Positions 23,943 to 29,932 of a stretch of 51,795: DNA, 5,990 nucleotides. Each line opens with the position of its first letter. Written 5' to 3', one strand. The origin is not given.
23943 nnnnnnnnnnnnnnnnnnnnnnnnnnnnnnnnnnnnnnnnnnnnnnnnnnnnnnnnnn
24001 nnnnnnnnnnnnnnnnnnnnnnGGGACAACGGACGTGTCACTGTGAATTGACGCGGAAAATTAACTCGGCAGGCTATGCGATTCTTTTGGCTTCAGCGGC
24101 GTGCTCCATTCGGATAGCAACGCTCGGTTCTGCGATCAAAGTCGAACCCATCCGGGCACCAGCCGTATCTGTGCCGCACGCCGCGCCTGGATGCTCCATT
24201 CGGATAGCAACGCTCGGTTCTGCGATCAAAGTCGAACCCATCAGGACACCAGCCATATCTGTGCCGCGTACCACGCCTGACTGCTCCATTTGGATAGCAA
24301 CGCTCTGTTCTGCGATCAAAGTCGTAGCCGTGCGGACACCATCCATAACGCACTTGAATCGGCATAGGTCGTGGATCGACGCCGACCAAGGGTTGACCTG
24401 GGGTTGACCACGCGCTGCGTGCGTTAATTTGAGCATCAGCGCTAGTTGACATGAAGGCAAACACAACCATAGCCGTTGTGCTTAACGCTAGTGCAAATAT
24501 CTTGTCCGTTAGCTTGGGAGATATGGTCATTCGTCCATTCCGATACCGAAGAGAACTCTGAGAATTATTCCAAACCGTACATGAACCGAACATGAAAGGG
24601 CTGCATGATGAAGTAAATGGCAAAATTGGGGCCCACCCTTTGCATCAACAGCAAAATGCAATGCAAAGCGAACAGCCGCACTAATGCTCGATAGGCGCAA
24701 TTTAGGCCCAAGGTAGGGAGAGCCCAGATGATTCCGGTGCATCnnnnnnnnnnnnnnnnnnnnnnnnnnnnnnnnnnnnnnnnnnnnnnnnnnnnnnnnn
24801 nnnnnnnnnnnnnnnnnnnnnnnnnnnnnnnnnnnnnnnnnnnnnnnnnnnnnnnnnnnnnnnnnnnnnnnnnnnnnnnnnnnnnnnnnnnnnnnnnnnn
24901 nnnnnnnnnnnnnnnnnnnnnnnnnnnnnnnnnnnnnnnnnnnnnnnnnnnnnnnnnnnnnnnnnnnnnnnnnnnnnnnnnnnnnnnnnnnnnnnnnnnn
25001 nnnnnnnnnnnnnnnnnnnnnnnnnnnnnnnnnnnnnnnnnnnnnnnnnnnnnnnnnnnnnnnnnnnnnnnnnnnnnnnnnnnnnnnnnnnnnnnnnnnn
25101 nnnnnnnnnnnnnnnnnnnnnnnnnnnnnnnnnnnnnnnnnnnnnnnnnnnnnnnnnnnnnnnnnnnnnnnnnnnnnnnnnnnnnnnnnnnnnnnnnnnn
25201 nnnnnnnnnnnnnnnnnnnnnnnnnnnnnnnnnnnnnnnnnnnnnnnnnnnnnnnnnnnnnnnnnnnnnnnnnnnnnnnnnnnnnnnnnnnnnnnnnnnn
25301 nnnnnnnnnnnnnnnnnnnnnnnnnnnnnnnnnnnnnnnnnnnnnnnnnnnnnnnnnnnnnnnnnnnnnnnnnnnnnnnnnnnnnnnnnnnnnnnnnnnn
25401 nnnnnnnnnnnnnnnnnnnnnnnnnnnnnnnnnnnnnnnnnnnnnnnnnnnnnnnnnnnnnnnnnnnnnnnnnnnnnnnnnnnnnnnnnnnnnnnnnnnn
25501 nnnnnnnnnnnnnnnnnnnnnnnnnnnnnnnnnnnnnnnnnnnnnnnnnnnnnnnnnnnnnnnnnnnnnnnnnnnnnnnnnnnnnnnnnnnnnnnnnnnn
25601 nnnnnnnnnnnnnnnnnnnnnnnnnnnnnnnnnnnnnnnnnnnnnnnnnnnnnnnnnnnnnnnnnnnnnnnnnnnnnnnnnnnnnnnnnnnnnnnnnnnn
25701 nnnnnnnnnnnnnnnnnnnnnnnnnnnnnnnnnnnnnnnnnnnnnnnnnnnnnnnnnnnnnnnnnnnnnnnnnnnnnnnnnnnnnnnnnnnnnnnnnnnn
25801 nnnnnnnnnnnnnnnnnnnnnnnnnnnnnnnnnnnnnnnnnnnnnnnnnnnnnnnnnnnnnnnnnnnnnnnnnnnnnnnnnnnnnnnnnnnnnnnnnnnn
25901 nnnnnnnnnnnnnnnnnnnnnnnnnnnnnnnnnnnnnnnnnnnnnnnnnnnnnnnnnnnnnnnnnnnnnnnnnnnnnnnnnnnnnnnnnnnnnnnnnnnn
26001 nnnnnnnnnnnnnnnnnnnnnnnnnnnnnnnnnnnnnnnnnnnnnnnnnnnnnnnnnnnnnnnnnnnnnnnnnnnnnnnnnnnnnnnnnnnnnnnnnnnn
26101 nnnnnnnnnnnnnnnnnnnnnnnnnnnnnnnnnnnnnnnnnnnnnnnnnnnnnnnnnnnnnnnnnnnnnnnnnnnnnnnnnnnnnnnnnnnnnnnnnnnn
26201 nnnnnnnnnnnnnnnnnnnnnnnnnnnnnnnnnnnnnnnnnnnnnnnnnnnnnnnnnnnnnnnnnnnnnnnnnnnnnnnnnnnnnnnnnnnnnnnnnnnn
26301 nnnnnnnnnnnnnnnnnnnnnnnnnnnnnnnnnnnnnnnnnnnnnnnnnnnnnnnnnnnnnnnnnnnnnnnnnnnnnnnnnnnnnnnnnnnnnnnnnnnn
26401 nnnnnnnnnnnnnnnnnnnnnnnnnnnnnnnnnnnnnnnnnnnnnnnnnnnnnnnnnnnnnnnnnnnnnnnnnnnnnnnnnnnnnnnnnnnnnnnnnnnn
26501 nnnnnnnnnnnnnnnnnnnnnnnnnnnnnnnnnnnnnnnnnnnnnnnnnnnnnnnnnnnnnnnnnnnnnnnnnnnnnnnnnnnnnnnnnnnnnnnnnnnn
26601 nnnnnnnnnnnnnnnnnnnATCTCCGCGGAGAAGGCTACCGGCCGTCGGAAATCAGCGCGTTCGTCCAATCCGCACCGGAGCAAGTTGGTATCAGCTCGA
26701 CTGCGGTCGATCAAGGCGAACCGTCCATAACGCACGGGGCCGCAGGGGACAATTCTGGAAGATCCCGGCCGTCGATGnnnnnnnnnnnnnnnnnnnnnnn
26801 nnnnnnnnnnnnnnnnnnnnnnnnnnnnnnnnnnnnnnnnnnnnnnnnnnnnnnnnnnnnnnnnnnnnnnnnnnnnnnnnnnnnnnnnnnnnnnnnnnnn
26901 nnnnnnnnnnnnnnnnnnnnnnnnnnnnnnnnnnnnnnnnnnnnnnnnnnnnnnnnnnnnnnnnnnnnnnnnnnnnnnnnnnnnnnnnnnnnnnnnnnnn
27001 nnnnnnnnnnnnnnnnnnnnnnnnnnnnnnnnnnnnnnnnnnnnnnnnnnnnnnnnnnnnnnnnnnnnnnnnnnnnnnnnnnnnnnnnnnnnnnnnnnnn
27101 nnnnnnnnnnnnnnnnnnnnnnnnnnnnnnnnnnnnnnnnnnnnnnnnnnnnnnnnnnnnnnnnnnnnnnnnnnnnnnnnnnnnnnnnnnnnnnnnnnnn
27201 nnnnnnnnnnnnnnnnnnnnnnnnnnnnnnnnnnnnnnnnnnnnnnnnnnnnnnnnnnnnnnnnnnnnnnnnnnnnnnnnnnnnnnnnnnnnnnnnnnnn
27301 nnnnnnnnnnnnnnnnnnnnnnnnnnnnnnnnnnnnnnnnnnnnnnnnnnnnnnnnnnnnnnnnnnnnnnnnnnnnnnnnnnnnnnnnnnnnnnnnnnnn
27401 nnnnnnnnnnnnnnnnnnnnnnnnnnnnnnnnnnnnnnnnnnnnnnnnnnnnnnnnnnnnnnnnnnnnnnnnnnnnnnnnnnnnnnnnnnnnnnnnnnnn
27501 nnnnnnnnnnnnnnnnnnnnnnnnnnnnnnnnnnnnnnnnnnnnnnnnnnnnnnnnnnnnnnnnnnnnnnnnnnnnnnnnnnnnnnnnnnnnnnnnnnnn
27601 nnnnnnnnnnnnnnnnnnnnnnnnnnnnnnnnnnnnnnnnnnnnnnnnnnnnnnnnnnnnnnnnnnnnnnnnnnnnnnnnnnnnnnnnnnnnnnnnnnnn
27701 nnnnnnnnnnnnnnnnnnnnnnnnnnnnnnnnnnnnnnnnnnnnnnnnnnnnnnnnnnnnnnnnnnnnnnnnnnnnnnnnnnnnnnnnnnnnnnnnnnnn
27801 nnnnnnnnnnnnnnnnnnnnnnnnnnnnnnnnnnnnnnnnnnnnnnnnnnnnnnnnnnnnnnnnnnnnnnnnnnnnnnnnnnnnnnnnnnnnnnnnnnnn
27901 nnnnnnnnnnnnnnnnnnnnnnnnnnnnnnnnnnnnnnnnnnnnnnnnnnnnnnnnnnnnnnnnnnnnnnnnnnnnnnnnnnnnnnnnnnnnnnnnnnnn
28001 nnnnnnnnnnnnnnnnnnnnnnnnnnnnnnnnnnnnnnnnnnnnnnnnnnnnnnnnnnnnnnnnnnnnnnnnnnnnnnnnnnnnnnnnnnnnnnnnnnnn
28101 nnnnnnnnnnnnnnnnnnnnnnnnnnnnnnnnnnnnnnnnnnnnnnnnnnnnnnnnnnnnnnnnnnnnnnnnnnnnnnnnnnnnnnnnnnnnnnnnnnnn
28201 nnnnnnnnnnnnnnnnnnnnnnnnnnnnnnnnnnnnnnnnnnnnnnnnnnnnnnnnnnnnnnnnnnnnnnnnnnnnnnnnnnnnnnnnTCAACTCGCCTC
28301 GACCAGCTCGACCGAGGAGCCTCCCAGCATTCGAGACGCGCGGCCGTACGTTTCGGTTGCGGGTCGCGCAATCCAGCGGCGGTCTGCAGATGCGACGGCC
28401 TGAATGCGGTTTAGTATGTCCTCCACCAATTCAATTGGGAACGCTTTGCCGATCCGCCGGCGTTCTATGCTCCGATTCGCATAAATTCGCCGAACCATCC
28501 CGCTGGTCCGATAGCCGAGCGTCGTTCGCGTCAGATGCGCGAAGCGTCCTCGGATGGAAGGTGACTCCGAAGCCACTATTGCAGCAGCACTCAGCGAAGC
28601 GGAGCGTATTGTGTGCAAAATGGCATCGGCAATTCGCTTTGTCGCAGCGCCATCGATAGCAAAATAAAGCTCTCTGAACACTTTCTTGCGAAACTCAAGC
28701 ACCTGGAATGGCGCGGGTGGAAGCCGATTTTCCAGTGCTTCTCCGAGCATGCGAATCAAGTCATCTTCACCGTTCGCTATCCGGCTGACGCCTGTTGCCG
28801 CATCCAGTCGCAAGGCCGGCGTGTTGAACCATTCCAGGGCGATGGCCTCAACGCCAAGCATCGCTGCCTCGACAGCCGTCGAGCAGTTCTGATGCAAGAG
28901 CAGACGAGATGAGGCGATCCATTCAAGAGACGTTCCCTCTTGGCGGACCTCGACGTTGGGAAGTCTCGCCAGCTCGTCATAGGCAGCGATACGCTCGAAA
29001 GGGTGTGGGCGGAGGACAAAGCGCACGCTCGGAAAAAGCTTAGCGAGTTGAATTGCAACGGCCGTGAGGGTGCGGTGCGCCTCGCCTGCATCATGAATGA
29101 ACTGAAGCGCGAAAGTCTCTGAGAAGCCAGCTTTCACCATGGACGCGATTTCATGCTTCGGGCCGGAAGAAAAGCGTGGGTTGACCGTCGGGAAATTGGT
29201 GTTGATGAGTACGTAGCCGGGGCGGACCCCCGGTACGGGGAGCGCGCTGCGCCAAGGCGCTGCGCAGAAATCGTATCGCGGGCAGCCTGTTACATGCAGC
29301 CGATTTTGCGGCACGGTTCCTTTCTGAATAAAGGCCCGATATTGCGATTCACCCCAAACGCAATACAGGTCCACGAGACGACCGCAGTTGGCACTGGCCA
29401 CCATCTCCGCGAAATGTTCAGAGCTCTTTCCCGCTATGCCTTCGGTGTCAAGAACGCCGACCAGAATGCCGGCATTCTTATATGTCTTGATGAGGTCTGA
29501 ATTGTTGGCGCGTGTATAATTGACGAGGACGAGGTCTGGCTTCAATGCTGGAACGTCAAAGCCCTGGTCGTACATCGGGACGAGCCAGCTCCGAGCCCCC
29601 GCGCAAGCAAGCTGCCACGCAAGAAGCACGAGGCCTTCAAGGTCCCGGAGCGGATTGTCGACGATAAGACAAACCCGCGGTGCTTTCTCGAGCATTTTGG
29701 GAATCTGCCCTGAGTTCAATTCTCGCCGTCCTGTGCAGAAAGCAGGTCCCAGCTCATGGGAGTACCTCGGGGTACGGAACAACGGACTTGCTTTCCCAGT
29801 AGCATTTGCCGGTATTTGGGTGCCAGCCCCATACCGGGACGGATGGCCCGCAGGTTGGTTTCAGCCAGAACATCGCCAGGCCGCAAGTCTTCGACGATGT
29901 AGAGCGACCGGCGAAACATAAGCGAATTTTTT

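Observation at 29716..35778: Pseudaminic acid operon lacking a GNAT PseH, with a divergent formyltransferase-fold gene in its place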

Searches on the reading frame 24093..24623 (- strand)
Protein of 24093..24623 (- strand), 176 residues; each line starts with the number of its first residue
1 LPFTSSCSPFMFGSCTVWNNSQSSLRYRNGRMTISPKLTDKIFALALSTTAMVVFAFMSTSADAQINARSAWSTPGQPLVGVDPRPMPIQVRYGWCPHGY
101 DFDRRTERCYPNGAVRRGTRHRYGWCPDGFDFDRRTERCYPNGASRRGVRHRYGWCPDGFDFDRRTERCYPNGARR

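Call 16: search_protein_families(library=pfam, proteins=[window:24093-24623:-], max_evalue=0.001)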
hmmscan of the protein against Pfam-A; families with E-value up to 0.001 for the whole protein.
window:24093-24623:- (176 aa): 1 family
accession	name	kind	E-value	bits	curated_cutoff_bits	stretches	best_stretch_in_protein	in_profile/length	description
PF01607.29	CBM_14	-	0.00052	20.5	22.1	0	95-111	30-46/53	Chitin binding Peritrophin-A domain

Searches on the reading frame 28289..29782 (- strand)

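Call 3: search_protein_families(library=ncbifam, proteins=[window:28289-29782:-], max_evalue=0.001)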
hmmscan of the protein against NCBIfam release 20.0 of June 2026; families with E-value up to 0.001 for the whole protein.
window:28289-29782:- (497 aa): 2 families
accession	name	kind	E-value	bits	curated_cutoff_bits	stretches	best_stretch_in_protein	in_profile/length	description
TIGR04396.2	surf_polysacc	subfamily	1.7e-96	324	125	1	37-460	1-426/427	surface carbohydrate biosynthesis protein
NF046086.1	BFO_1060_trans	domain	6.7e-37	127.4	200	2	37-172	2-140/365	BFO_1060 family glycosyltransferase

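Call 4: search_protein_families(library=pfam, proteins=[window:28289-29782:-], max_evalue=0.01)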
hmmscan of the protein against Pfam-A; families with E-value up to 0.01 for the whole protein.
window:28289-29782:- (497 aa): 0 families
